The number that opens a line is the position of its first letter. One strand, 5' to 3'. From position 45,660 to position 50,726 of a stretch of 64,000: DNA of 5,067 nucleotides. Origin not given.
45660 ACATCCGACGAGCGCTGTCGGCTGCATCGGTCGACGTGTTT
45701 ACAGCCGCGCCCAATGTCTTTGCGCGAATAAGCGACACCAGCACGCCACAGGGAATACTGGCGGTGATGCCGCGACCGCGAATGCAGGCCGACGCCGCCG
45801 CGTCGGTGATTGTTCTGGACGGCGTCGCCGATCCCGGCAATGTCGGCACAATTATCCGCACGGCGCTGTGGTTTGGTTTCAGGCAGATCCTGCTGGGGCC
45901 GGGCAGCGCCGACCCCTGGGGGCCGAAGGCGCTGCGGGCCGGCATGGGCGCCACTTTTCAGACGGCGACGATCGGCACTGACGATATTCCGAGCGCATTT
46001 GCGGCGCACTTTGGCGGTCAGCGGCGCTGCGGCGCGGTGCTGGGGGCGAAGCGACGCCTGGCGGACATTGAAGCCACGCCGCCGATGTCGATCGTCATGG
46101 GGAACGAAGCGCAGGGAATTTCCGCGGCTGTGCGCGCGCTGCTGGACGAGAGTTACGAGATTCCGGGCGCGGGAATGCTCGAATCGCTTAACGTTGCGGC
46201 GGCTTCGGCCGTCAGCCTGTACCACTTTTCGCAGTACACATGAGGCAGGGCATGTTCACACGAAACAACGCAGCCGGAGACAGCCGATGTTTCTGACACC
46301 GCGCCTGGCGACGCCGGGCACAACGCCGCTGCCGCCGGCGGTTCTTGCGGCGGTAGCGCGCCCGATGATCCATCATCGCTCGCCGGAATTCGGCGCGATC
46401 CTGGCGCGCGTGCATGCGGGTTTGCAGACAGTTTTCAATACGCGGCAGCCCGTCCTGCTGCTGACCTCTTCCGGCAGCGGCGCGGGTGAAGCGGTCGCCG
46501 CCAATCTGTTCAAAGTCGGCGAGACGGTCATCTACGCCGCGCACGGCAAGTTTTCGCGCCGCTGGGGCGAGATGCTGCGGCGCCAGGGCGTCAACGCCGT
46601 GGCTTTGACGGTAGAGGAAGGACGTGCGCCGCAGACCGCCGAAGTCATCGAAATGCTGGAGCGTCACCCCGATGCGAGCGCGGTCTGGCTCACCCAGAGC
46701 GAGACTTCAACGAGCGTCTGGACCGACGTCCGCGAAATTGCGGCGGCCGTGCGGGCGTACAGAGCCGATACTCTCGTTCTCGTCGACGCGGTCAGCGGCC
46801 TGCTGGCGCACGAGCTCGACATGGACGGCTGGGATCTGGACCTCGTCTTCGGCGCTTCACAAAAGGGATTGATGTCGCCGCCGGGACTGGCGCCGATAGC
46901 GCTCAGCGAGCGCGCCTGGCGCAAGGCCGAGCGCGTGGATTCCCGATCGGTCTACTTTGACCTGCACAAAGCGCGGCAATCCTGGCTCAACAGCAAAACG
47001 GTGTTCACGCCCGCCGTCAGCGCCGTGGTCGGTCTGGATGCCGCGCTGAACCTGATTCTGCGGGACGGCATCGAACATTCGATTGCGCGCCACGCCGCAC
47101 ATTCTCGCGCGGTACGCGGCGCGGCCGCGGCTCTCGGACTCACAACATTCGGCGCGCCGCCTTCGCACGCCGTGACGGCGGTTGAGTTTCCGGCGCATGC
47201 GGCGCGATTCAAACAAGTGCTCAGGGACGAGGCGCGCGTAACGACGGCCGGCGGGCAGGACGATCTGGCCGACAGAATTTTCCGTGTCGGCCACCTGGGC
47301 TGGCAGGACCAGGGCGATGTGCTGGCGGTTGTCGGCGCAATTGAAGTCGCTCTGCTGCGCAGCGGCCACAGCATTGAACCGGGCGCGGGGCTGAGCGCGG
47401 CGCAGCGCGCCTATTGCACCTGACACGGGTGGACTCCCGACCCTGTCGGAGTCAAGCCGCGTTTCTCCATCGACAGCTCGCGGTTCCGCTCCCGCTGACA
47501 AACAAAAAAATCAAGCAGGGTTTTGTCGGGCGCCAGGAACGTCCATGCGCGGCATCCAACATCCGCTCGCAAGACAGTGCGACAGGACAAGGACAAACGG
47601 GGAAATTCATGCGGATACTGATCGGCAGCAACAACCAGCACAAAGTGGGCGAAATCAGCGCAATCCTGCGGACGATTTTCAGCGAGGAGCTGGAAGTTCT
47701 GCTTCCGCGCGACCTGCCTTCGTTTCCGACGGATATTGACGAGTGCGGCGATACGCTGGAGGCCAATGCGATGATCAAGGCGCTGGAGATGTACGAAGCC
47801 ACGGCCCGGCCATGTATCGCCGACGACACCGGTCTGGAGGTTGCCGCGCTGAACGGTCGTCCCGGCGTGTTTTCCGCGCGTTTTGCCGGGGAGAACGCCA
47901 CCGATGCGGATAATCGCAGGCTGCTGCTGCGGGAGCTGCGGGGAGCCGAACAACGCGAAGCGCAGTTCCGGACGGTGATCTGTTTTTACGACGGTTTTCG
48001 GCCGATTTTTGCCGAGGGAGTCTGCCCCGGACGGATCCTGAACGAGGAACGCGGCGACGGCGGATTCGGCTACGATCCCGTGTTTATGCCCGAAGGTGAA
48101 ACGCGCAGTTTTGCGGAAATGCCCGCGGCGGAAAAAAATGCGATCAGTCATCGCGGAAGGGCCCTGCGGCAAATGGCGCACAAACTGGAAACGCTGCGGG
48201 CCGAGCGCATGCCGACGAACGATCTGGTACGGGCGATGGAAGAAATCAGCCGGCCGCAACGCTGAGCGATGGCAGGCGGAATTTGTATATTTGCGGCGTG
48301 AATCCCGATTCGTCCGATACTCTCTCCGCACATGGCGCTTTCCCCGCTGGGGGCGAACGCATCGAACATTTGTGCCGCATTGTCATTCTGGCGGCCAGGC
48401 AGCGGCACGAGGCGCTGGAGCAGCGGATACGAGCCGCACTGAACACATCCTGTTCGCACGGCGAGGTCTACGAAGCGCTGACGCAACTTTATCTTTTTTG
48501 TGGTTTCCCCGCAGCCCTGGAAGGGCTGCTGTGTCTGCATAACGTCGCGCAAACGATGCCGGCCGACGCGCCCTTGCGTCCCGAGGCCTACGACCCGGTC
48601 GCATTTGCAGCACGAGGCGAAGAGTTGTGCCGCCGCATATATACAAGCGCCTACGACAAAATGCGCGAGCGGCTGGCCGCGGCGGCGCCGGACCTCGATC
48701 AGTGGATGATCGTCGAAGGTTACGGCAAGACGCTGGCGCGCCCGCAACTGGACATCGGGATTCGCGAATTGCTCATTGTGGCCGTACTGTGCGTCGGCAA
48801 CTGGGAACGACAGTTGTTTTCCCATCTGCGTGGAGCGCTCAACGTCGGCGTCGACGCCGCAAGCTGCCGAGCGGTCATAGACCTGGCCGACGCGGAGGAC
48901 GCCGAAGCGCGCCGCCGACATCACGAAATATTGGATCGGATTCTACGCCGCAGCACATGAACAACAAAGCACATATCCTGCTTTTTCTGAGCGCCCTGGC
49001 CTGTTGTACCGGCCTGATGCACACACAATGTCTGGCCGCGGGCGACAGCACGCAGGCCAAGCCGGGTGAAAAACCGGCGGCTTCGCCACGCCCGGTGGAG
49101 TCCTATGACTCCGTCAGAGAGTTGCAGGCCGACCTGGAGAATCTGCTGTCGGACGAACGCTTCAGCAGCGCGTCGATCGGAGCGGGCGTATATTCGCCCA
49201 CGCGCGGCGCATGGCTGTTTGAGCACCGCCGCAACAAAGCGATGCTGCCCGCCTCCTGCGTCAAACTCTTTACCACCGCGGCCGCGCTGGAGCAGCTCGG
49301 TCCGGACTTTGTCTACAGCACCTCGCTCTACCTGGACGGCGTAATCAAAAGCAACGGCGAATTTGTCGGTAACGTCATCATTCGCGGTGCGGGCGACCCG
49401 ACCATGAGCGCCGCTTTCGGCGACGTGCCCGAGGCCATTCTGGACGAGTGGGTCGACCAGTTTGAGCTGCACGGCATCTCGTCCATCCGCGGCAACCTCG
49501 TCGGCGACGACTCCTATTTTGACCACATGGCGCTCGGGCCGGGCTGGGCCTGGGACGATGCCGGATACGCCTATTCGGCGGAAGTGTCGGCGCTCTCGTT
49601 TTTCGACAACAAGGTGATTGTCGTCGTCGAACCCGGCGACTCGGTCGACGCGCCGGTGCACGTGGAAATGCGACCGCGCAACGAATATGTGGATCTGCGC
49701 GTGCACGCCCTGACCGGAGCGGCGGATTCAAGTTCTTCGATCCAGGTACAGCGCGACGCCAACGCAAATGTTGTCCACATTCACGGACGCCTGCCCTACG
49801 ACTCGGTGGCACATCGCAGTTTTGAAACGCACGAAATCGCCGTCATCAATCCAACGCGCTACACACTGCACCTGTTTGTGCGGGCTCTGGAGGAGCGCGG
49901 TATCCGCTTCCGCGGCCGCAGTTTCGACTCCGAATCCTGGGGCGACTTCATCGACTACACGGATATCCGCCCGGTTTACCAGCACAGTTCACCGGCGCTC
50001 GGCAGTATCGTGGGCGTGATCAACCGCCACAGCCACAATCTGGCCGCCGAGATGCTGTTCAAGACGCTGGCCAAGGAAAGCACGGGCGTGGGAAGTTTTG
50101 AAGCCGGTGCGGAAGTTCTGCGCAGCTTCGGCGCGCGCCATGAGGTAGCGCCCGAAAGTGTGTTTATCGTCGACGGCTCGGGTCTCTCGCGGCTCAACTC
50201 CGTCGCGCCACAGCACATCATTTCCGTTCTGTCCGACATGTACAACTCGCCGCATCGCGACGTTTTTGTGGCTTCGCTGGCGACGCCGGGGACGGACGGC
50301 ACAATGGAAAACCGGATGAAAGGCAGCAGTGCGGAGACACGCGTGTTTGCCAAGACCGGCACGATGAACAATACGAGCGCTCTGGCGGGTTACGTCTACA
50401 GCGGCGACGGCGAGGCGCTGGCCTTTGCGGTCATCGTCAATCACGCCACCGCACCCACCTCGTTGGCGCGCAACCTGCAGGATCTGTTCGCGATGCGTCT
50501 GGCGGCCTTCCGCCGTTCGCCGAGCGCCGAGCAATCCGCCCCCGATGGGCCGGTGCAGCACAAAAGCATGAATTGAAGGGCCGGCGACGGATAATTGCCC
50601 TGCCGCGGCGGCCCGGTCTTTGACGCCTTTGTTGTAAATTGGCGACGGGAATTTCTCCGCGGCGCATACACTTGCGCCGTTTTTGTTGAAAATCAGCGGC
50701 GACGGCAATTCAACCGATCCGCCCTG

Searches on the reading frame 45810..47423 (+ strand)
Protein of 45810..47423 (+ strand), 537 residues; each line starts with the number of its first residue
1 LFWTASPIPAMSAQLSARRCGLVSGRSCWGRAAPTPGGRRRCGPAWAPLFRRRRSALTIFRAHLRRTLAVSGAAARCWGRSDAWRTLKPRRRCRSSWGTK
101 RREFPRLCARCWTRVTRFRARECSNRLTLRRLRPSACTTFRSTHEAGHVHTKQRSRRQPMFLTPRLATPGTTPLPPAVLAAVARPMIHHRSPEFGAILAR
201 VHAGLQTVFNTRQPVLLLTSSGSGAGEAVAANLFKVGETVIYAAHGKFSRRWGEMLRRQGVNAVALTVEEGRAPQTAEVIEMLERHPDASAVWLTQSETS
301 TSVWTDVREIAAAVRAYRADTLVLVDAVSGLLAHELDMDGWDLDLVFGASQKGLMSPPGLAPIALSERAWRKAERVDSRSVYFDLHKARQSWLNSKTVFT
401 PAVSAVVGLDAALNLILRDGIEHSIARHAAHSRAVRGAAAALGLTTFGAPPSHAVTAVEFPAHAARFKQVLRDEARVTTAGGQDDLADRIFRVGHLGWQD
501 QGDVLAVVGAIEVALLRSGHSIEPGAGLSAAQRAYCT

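Call 80: search_protein_families(library=pfam, proteins=[window:45810-47423:+], max_evalue=0.0001)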
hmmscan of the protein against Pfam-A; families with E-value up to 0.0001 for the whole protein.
window:45810-47423:+ (537 aa): 1 family
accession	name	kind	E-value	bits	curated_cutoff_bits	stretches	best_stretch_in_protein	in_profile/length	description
PF00266.25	Aminotran_5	-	1.3e-25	90.6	21.5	1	180-474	28-331/371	Aminotransferase class-V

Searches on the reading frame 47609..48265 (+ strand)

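Call 80: search_protein_families(library=pfam, proteins=[window:47609-48265:+], max_evalue=0.0001)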
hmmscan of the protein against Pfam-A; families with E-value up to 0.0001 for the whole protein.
window:47609-48265:+ (218 aa): 1 family
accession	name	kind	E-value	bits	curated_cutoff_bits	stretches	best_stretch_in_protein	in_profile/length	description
PF01725.21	Ham1p_like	-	6.2e-62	209.2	22.5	1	3-191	1-185/186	Ham1 family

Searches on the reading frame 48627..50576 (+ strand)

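Call 19: search_protein_families(library=pfam, proteins=[window:48627-50576:+])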
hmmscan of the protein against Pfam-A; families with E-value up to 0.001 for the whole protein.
window:48627-50576:+ (649 aa): 2 families
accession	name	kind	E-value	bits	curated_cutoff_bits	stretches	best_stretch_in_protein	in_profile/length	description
PF02113.21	Peptidase_S13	-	2.5e-90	303.8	22.8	1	166-610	1-429/444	D-Ala-D-Ala carboxypeptidase 3 (S13) family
PF13354.11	Beta-lactamase2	-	6.5e-05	22.8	22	0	468-603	85-213/214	Beta-lactamase enzyme family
